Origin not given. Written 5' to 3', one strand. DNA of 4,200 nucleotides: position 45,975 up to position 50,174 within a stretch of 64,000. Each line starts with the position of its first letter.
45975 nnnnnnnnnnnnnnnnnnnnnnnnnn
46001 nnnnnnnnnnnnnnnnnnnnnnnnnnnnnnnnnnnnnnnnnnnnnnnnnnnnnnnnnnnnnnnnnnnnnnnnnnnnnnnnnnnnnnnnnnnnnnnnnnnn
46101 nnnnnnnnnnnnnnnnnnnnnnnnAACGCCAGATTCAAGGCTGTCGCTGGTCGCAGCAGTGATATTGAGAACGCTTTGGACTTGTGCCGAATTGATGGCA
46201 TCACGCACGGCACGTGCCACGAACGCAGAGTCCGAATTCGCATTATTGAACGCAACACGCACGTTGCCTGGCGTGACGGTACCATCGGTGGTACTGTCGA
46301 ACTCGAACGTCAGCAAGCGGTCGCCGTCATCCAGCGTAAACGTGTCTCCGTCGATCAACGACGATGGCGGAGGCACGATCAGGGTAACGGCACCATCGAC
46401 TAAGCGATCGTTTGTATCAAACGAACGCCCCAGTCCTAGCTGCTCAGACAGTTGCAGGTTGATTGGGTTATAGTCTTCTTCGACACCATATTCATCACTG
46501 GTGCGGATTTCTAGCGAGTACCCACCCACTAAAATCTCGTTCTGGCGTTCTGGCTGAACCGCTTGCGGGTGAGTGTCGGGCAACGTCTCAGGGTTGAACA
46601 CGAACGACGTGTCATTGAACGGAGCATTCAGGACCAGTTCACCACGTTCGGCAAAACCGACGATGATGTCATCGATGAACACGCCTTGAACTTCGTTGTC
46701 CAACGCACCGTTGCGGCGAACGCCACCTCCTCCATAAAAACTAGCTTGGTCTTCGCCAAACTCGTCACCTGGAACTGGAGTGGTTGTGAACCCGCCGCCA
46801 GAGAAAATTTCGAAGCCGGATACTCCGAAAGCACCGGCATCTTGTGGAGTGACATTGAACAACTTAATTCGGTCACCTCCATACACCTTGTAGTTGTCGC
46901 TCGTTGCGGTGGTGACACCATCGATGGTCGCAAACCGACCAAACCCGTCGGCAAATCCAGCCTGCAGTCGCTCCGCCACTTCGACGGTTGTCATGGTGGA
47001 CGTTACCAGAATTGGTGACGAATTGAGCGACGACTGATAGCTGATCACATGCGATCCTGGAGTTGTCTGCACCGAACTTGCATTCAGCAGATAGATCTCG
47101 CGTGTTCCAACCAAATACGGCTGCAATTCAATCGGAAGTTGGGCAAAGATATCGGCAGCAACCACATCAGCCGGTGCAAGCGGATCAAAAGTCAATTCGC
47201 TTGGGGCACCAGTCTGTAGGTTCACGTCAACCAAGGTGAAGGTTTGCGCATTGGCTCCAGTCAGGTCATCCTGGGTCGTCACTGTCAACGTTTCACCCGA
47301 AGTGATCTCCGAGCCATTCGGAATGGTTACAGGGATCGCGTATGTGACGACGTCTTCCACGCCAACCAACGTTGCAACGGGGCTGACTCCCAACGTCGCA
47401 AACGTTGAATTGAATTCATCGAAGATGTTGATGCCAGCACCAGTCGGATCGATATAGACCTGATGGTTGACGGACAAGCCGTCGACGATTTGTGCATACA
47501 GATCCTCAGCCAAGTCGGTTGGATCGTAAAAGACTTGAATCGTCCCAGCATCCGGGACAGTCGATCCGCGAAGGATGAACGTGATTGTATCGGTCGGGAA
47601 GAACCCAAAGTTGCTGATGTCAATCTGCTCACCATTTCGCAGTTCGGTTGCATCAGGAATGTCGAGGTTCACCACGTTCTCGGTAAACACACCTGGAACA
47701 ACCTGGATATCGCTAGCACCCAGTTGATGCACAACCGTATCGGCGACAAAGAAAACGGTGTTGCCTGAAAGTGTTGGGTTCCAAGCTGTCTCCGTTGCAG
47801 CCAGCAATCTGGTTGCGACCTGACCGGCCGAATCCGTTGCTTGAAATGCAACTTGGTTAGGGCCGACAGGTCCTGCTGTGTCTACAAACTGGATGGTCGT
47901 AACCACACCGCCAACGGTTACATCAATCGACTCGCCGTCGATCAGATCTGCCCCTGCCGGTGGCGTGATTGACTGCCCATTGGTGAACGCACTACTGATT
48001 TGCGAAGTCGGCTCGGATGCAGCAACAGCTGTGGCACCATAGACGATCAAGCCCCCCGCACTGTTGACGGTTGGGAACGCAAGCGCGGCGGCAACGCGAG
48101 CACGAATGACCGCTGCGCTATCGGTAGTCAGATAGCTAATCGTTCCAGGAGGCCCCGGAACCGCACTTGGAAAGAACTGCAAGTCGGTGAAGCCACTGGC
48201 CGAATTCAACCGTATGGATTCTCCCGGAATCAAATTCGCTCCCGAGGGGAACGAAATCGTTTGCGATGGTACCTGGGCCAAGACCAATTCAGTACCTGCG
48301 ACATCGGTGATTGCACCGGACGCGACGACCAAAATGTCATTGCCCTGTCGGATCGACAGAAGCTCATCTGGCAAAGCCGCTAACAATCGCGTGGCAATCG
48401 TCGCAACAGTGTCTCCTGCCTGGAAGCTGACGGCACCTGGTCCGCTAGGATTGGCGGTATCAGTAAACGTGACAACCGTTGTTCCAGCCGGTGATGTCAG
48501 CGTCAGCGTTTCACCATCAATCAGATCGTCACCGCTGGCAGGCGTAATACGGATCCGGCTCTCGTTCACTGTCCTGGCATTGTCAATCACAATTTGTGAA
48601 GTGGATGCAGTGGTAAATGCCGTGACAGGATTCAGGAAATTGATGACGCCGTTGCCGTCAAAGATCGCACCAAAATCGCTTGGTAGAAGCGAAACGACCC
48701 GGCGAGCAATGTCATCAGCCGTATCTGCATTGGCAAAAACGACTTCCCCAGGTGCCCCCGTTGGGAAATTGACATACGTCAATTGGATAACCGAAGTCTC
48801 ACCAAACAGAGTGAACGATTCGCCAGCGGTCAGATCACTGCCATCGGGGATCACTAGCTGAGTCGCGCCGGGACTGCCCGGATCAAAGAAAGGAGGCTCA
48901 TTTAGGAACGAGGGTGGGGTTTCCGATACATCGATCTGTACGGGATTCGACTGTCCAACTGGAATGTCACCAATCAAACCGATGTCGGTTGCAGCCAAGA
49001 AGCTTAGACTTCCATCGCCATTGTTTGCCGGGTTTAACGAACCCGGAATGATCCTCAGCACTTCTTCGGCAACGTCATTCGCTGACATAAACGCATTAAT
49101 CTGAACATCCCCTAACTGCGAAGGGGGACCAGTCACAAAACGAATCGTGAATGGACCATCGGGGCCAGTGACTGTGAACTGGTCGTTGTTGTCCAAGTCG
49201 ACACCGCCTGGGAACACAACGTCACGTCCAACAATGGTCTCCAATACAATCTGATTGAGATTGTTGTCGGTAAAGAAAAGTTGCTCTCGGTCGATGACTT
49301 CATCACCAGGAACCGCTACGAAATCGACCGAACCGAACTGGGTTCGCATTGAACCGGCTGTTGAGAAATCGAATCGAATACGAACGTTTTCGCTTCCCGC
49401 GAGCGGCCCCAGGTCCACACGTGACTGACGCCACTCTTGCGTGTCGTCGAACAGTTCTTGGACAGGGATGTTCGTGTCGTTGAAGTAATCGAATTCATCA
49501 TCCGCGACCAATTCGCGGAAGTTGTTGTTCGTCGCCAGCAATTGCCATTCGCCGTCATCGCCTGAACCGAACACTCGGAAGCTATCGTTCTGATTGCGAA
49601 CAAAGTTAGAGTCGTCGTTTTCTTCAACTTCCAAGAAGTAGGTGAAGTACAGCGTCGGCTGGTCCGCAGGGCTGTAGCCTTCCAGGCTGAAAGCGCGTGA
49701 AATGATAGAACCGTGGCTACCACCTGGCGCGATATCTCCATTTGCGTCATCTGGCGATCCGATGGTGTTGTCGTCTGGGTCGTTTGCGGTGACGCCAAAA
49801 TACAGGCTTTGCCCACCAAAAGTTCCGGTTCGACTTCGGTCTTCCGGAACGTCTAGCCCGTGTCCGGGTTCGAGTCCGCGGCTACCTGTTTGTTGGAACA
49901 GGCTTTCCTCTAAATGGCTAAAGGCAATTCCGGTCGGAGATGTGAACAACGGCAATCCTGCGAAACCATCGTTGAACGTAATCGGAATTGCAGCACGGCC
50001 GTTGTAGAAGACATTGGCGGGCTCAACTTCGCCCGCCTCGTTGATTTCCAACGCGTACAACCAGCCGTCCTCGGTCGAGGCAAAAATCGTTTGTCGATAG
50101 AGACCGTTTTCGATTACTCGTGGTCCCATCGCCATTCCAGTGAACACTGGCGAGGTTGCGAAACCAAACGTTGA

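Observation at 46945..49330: Slot 1: nested expansion from 1 inner module (A) to 7 (B)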

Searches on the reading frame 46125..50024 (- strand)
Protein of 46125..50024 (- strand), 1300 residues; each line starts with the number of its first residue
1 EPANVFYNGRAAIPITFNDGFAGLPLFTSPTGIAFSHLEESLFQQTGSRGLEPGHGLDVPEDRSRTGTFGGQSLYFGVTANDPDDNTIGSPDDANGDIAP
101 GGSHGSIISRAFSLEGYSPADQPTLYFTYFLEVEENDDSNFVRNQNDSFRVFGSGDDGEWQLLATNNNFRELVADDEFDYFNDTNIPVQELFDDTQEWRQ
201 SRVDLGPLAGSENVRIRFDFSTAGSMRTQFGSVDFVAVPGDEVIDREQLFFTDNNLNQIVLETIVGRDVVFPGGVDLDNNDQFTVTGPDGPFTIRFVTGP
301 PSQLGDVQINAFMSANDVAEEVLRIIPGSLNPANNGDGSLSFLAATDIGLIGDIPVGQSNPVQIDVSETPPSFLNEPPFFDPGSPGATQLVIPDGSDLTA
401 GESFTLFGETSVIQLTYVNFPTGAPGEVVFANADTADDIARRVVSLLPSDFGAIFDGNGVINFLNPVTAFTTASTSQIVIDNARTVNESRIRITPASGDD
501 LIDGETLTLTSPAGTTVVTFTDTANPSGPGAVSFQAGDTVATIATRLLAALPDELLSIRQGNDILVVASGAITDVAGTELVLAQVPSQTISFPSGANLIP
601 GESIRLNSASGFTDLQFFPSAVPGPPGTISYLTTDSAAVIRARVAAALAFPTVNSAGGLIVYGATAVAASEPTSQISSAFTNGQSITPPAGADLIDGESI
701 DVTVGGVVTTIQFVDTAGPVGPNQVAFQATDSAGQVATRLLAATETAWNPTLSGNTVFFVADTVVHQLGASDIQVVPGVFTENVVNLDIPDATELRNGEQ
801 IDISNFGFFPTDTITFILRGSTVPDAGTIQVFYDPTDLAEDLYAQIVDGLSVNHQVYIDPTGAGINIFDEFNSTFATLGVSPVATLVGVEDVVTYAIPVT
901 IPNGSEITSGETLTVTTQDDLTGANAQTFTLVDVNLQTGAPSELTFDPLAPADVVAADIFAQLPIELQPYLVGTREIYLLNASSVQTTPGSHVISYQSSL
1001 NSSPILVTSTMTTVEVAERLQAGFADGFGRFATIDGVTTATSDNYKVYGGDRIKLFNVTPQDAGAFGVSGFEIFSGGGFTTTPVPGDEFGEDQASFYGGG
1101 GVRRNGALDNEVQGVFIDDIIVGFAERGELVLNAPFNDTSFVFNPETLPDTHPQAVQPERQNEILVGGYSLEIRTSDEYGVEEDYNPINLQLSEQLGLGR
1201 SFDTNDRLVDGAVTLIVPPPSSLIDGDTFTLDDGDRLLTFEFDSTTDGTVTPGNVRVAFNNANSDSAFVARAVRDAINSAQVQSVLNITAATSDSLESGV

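Call 18: find_related_loci(query=window:46125-50024:-, collection=genome_contigs, flank=1500)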
Query window:46125-50024:- (1300 aa) in genome_contigs; peptide patterns used: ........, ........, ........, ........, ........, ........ (x = any residue, [..] = any of these).
119 stretches matched a pattern, but none encodes a relative of the query by tblastn (E <= 1e-3).

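Call 51: predict_structure(alignment_id=A3)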
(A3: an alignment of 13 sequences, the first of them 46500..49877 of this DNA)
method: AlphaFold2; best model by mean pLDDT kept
length: 1126 residues; sequences in the alignment: 13
mean_pLDDT: 63.8   pTM: 0.37
mean pLDDT of the five models: 63.8, 63.8, 62.5, 58.2, 54.7
residues with pLDDT >= 90: 64; 70-90: 522; 50-70: 172; < 50: 368
segments of 3 or more residues with pLDDT < 50: 1-100, 104-167, 172-182, 184-206, 208-217, 301-308, 317-336, 832-845, 984-989, 1010-1066, 1072-1079, 1086-1126
pLDDT, mean of each block of 10 residues (from residue 1): 25 27 30 35 35 26 34 34 29 37 42 41 28 31 28 31 42 37 43 41 48 49 68 67 74 77 81 82 75 65 45 53 35 48 74 75 82 83 81 87 76 73 70 85 89 84 86 69 86 88 85 88 75 87 89 86 86 80 89 85 86 88 87 90 80 87 83 84 89 87 91 81 82 88 76 73 79 59 82 84 80 84 73 38 53 87 81 72 87 86 82 75 72 78 72 58 60 65 50 57 54 30 34 26 28 26 39 42 49 32 30 29 25
secondary structure, 60 per line:
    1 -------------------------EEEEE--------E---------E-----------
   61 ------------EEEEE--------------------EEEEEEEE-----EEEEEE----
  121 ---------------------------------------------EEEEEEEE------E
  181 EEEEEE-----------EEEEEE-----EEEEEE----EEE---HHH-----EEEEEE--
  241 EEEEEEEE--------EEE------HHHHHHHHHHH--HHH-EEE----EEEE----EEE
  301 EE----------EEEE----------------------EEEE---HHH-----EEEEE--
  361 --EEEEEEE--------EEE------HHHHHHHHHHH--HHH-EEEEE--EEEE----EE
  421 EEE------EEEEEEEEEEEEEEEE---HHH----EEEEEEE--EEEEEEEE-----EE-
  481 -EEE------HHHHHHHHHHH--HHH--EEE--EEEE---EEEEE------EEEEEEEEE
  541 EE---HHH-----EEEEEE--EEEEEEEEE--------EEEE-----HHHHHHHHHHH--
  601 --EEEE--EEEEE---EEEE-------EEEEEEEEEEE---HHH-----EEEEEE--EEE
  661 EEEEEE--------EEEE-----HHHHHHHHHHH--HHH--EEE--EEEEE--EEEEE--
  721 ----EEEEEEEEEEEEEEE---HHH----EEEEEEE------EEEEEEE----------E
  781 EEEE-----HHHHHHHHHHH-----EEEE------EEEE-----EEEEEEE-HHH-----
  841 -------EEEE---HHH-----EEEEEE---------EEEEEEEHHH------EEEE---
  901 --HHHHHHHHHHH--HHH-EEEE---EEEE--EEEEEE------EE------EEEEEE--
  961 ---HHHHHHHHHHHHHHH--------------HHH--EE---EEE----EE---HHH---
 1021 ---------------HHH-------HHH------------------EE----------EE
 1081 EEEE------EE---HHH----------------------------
elements in order (helices of 4 or more, strands of 3 or more residues): E26-30 E73-77 E98-105 E111-116 E166-173 E180-186 E198-203 E209-214 E219-221 E233-238 E241-248 E257-259 H266-276 E283-285 E290-293 E298-302 E313-316 E339-342 E354-358 E363-369 E378-380 H387-397 E404-408 E411-414 E419-423 E430-445 E456-462 E465-472 E482-484 H491-501 E509-511 E514-517 E521-525 E532-542 E554-559 E562-570 E579-582 H588-598 E603-606 E609-613 E617-620 E628-638 E650-655 E658-666 E675-678 H684-694 E702-704 E707-711 E714-718 E725-739 E750-756 E763-769 E780-784 H790-800 E806-809 E816-819 E825-831 E848-851 E863-868 E878-884 E894-897 H903-913 E920-923 E927-930 E933-938 E953-958 H964-978 E1003-1005 E1079-1084

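Call 54: fold_search(model_id=the predicted structure, library=pdb)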
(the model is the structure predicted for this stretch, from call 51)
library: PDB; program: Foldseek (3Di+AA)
matches with E <= 10: 292; with E <= 0.001: 0
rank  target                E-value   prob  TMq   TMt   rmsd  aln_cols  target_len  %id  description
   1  9u5z_E                6.1e-02  0.01  0.05  0.05  42.7      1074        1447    9  C3 convertases zymogen C4b2 in activation state (released 2026-01-14)
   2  3hs0_F                1.1e-01  0.04  0.07  0.11  38.8       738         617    8  Cobra Venom Factor (CVF) in complex with human factor B (released 2009-07-07)
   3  3kls_B                1.2e-01  0.04  0.06  0.05  30.7       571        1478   11  Structure of complement C5 in complex with SSL7 (released 2009-11-24)
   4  3kls_A                1.2e-01  0.04  0.06  0.05  30.7       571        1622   11  Structure of complement C5 in complex with SSL7 (released 2009-11-24)
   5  5i5k_B                1.4e-01  0.02  0.07  0.05  36.8       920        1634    8  Structure of complement C5 in complex with eculizumab (released 2016-03-16)
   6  6lx3_P                2.2e-01  0.03  0.06  0.10  44.1       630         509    9  Cryo-EM structure of human secretory immunoglobulin A (released 2020-05-27)
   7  8wde_B                2.6e-01  0.01  0.05  0.06  32.5       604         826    9  CryoEM structure of the spike protein of human CoV 229E in complex with receptor hAPN (composite map) (released 2025-03-05)
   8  9gtp_2G               2.9e-01  0.02  0.06  0.10  32.0       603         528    8  Cryo-EM structure of a contractile injection system in Streptomyces coelicolor, the baseplate complex in extended sta (released 2025-06-18)
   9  3cu7_B                3.8e-01  0.02  0.06  0.05  29.6       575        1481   10  Human Complement Component 5 (released 2008-06-10)
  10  5i5k_A                4.7e-01  0.02  0.06  0.04  34.1       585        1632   10  Structure of complement C5 in complex with eculizumab (released 2016-03-16)
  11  6fxn_R                5.2e-01  0.02  0.04  0.13  22.5       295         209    9  Crystal structure of human BAFF in complex with Fab fragment of anti-BAFF antibody belimumab (released 2018-04-04)
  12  8cml_E                5.5e-01  0.01  0.05  0.08  37.4       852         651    8  Cryo-EM structure of complement C5 in complex with nanobodies UNbC5-1 and UNbC5-2 (released 2023-09-27)
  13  4a5w_A                5.5e-01  0.01  0.05  0.04  41.4       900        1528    6  Crystal structure of C5b6 (released 2012-03-14)
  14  3cu7_A                6.5e-01  0.01  0.06  0.05  29.6       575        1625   10  Human Complement Component 5 (released 2008-06-10)
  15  6tav_B                6.5e-01  0.01  0.05  0.04  46.6      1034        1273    7  Crystal structure of endopeptidase-induced alpha2-macroglobulin (released 2021-05-12)
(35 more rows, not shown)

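Call 55: search_protein_families(library=ncbifam, proteins=[window:46500-49877:-], max_evalue=0.1)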
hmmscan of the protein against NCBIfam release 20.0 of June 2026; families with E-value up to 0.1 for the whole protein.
window:46500-49877:- (1126 aa): 0 families

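Call 56: search_protein_families(library=pfam, proteins=[window:46500-49877:-], max_evalue=1)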
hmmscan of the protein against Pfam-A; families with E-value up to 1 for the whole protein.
window:46500-49877:- (1126 aa): 0 families

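Call 73: fold_search(model_id=the predicted structure, library=viral)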
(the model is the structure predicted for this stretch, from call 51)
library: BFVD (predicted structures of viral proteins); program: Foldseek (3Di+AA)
matches with E <= 10: 195; with E <= 0.001: 7
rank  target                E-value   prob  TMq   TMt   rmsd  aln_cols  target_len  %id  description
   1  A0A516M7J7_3          5.3e-09  0.89  0.07  0.07  38.3      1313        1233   11  (no name in the UniProt tables at hand)
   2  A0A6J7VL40            2.8e-06  0.95  0.06  0.11  52.2       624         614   10  Uncharacterized protein [uncultured Caudovirales phage]
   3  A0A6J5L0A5            1.0e-05  0.63  0.08  0.07  40.6       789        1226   11  Uncharacterized protein [uncultured Caudovirales phage]
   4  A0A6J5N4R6            1.1e-05  0.38  0.06  0.10  40.1       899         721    9  Uncharacterized protein [uncultured Caudovirales phage]
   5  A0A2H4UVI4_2          5.1e-05  0.13  0.05  0.05  45.4      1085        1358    9  Membrane associated protein [Bodo saltans virus]
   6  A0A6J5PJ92            2.7e-04  0.66  0.07  0.13  22.8       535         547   12  Uncharacterized protein [uncultured Caudovirales phage]
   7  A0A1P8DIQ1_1          3.5e-04  0.90  0.08  0.11  34.7       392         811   16  (no name in the UniProt tables at hand)
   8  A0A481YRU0            1.9e-03  0.33  0.06  0.16  41.4       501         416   12  Uncharacterized protein [Marseillevirus LCMAC101]
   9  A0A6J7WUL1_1          1.9e-03  0.20  0.07  0.06  41.2       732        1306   11  Baseplate protein J-like [uncultured Caudovirales phage]
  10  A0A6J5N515            2.5e-03  0.35  0.05  0.10  29.2       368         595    9  Uncharacterized protein [uncultured Caudovirales phage]
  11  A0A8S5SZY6            4.2e-03  0.35  0.06  0.06  31.1       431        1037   13  Tail sheath protein [Myoviridae sp. ctWb16]
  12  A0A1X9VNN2            4.2e-03  0.10  0.05  0.09  37.3       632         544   10  Uncharacterized protein [Mimivirus AB-566-O17]
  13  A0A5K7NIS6            6.2e-03  0.33  0.07  0.16  33.4       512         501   14  (no name in the UniProt tables at hand)
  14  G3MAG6                1.1e-02  0.04  0.05  0.05  45.8       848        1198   10  Gp425 [Bacillus phage G]
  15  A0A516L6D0            1.2e-02  0.51  0.08  0.15  24.3       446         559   11  (no name in the UniProt tables at hand)
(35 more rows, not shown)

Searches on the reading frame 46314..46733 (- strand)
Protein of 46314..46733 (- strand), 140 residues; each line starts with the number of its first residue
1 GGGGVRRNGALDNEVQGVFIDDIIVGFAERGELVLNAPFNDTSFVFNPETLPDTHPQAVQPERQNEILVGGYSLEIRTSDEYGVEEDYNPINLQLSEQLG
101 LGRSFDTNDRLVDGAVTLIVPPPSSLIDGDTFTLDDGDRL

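Call 21: find_related_loci(query=A1, collection=genome_contigs, flank=6000)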
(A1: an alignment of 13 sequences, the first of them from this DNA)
Query A1 (140 aa) in genome_contigs; peptide patterns used: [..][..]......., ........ (x = any residue, [..] = any of these).
598 stretches matched a pattern (row limit reached: there are more); 534 encode a relative of the query (tblastn E <= 1e-3); the best 80 are kept; 80 distinct loci.
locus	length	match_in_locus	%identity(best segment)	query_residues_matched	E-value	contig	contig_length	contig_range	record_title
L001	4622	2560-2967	76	5-140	1e-69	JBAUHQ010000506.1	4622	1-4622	MAG: Pirellulaceae bacterium isolate MFD03264_ilm_asm_bin17 k127_68001, whole genome shotgun sequence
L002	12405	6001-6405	73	5-139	9e-65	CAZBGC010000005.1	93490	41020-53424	MAG TPA_asm: uncultured Pirellulaceae bacterium isolate SRP268394_co1_12 genome assembly, contig: NODE_268_length_93490_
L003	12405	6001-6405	70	5-139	2e-63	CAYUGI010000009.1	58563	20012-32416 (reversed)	MAG TPA_asm: uncultured Pirellulaceae bacterium isolate SRP268394_co2_48 genome assembly, contig: NODE_629_length_58563_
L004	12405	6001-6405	70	5-139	6e-63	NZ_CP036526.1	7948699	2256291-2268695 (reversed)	Stieleria marina strain K23_9 chromosome, complete genome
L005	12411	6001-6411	73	1-137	7e-59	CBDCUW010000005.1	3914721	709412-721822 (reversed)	MAG: Rubripirellula sp. isolate a1daa49b-fd29-492b-8995-b18c1d2b297f genome assembly, contig: contig_5, whole genome sho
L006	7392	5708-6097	71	9-139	1e-57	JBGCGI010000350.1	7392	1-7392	MAG: Rubripirellula sp. isolate SGMAG-02 contig350, whole genome shotgun sequence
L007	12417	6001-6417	66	2-139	5e-56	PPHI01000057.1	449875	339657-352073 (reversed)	Rhodopirellula baltica strain BR-MGV Assembly_2_1_len:449875, whole genome shotgun sequence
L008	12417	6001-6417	65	1-139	4e-56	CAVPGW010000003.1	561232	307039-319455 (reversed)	MAG: Pirellulaceae bacterium isolate MFD09964.bin.2.82 genome assembly, contig: contig_13471, whole genome shotgun seque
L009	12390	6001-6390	64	10-139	3e-52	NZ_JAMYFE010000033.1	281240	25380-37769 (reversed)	Stieleria tagensis strain TO1_6 JJLBKGDN_33, whole genome shotgun sequence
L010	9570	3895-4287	65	5-139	2e-50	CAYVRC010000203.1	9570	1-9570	MAG TPA_asm: uncultured Pirellulaceae bacterium isolate binchicken_co13_467 genome assembly, contig: NODE_11557_length_9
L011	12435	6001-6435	59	1-140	1e-49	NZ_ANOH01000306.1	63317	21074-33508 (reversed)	Rhodopirellula sallentina SM41 cSM410308, whole genome shotgun sequence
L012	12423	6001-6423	59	3-139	4e-48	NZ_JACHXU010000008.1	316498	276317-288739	Aporhodopirellula rubra strain CECT 8075 Ga0372409_08, whole genome shotgun sequence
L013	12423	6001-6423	57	3-139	4e-48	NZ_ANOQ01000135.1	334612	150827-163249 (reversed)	Rhodopirellula sp. SWK7 cSWK70138, whole genome shotgun sequence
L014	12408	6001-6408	57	8-139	3e-48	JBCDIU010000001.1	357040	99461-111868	MAG: Planctomycetota bacterium isolate P01_H01_bin.19 k141_1162174_length_357040_cov_13.7399, whole genome shotgun seque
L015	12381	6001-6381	63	13-139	4e-46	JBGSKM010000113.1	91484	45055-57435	MAG: Pirellulaceae bacterium isolate JTS-AC180 k141_3563092, whole genome shotgun sequence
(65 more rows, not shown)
